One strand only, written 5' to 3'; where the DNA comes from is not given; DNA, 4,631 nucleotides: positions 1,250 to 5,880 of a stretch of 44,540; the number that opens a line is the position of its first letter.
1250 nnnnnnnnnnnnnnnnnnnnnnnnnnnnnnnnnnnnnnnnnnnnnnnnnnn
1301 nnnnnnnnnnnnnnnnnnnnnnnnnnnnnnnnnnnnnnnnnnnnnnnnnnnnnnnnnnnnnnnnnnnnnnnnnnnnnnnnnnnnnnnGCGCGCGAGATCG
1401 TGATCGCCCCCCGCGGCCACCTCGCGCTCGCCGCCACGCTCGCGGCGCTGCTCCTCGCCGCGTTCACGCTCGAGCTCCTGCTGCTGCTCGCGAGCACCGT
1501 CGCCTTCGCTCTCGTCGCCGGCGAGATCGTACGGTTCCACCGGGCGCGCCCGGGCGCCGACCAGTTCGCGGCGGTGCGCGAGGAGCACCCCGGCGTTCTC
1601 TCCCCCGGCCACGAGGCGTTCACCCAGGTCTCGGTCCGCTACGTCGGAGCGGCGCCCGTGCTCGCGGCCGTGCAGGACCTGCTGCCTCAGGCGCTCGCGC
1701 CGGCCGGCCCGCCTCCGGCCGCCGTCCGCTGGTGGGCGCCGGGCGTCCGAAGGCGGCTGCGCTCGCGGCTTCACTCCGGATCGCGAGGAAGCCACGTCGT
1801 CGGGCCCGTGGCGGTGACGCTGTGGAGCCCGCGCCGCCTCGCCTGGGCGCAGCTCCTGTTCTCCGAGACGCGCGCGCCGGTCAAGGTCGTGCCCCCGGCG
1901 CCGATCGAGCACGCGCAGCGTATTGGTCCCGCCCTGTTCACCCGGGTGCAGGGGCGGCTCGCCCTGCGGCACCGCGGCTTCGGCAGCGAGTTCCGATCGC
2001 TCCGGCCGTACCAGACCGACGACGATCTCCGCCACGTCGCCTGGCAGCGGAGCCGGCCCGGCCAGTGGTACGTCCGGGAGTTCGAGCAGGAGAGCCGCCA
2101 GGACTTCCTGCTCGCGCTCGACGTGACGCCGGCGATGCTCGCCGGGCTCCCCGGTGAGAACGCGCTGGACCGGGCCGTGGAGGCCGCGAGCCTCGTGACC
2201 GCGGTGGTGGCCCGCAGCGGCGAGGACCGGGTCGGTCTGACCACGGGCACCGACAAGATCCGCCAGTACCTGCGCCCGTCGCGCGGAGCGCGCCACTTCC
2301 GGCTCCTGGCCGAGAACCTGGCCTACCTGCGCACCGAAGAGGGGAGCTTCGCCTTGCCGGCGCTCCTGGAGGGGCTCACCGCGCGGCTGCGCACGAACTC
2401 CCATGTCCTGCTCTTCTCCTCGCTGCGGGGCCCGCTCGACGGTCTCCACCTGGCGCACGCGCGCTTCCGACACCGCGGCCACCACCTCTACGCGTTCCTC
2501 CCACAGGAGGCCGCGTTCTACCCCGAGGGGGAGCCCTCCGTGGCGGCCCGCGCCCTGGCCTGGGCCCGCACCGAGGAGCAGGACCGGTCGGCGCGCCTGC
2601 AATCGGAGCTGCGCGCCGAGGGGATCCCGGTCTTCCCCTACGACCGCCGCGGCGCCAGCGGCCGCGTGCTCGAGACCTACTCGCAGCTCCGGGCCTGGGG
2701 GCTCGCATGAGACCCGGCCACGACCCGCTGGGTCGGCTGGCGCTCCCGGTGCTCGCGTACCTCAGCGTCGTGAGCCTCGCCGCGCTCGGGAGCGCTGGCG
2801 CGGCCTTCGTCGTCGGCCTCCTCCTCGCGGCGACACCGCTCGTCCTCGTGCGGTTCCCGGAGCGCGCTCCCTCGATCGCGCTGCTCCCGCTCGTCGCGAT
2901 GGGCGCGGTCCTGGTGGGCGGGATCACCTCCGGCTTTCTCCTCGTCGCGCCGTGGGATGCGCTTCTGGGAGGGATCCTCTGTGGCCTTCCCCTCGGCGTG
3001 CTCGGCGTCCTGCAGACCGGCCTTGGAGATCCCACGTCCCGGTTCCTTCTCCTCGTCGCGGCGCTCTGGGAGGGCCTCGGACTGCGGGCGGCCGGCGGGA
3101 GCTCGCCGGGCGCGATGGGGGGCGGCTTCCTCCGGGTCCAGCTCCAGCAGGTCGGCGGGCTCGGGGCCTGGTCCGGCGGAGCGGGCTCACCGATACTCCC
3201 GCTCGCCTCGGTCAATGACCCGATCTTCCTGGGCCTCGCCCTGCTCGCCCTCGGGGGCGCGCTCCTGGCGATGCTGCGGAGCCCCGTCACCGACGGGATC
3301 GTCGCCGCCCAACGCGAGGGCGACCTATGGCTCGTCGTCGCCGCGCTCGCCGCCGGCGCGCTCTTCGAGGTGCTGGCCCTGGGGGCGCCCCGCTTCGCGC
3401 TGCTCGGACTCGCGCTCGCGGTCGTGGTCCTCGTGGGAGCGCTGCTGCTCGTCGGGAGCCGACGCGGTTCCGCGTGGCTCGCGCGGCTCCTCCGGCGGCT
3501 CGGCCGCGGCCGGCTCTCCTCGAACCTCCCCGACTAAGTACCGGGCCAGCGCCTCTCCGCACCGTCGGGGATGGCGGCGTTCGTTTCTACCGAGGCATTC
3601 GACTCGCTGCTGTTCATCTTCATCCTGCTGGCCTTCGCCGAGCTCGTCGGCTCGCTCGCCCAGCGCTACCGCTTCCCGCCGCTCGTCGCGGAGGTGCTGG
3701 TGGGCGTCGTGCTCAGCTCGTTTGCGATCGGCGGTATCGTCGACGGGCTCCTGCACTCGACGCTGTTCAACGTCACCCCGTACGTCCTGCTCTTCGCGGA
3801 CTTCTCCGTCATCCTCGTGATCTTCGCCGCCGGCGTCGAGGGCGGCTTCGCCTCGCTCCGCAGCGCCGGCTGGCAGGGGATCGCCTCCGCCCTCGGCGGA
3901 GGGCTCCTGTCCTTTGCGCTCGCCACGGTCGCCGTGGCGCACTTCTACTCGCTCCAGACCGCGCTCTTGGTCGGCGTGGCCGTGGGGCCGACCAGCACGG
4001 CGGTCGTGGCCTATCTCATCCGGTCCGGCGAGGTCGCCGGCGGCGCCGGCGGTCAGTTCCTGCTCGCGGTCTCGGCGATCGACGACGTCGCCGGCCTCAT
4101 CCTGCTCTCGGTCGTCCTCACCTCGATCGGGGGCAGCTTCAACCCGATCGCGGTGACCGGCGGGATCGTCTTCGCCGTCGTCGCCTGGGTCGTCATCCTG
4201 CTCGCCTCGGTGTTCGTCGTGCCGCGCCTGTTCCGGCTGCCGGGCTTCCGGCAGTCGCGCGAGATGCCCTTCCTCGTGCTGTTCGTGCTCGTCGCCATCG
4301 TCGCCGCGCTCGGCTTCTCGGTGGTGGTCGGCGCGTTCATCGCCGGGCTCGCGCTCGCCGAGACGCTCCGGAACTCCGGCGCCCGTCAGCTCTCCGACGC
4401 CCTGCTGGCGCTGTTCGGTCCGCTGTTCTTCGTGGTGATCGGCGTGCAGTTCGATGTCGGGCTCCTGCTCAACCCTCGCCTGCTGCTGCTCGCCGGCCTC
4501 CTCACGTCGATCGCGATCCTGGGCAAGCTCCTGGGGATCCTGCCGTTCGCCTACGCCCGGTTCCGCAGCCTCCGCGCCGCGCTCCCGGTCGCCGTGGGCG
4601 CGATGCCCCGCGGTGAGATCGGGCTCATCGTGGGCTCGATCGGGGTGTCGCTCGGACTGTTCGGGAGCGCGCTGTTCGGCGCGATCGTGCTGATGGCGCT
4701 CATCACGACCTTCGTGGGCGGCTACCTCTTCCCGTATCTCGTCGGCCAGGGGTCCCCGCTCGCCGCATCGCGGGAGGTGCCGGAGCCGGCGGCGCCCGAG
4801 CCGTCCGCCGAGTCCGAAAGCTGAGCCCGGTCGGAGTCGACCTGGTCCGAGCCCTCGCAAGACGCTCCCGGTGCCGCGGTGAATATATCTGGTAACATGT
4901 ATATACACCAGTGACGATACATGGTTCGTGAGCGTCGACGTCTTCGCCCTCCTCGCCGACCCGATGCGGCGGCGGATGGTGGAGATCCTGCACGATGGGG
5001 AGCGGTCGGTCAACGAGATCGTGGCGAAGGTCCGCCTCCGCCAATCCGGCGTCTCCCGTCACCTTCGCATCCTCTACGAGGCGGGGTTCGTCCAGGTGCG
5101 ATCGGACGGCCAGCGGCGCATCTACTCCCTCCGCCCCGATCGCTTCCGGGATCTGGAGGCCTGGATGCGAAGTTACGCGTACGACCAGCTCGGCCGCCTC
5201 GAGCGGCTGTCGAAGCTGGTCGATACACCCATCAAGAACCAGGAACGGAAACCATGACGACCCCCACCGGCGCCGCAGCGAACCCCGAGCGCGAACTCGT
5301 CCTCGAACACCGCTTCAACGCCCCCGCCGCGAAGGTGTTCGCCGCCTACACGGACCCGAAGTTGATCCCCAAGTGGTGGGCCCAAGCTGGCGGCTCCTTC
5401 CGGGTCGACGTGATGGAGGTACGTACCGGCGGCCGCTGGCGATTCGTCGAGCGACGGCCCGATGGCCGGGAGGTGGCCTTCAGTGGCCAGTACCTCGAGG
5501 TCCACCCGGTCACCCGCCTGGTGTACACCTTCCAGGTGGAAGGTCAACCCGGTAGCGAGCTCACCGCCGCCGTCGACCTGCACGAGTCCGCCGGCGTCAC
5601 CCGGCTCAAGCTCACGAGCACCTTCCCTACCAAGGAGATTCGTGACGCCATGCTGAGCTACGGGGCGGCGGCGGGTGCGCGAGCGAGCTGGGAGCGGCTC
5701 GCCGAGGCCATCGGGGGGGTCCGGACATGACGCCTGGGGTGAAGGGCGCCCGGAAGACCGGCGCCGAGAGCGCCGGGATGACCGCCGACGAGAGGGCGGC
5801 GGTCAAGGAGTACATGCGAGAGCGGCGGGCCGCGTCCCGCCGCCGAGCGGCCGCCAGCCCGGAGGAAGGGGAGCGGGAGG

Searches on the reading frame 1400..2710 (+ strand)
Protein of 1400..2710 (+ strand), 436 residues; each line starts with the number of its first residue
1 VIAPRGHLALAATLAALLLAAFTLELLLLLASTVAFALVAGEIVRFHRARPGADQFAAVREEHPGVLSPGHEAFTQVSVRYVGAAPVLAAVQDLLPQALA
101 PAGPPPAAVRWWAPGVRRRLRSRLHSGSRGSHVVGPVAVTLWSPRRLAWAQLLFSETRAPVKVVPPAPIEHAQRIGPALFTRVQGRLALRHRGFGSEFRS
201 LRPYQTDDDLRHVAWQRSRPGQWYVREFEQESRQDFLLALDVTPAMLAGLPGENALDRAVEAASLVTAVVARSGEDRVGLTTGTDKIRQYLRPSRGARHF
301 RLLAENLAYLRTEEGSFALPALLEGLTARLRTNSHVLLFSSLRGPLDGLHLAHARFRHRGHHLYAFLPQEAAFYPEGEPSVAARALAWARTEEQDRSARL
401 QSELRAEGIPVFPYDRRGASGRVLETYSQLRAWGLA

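Call 10: search_protein_families(library=pfam, proteins=[window:1400-2710:+], max_evalue=0.01)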
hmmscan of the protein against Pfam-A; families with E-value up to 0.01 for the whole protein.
window:1400-2710:+ (436 aa): 2 families
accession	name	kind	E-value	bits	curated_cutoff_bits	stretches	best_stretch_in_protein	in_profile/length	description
PF01882.25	DUF58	-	8.1e-18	64.8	23.4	1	201-352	2-154/216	Protein of unknown function DUF58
PF13519.12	VWA_2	-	0.0054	17.8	27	1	237-331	2-90/107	von Willebrand factor type A domain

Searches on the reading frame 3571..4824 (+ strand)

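Call 10: search_protein_families(library=pfam, proteins=[window:3571-4824:+], max_evalue=0.01)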
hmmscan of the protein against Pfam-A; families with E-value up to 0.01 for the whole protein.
window:3571-4824:+ (417 aa): 1 family
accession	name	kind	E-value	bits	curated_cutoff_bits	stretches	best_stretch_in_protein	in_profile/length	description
PF00999.27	Na_H_Exchanger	-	2.3e-36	125.9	26.2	1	25-389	6-371/375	Sodium/hydrogen exchanger, transmembrane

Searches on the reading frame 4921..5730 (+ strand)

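Call 9: search_protein_families(library=pfam, proteins=[window:4921-5730:+], max_evalue=0.01)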
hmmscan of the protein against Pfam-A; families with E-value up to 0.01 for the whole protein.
window:4921-5730:+ (269 aa): 3 families
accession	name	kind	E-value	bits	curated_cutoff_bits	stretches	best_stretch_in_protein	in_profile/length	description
PF08327.17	AHSA1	-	6.5e-24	85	22.1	1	133-264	1-124/125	Activator of Hsp90 ATPase homolog 1-like protein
PF10604.15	Polyketide_cyc2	-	3.1e-09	37.7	27.4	1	129-264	7-141/142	Polyketide cyclase / dehydrase and lipid transport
PF10698.15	DUF2505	-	0.004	17.7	26.9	0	129-168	3-43/158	Protein of unknown function (DUF2505)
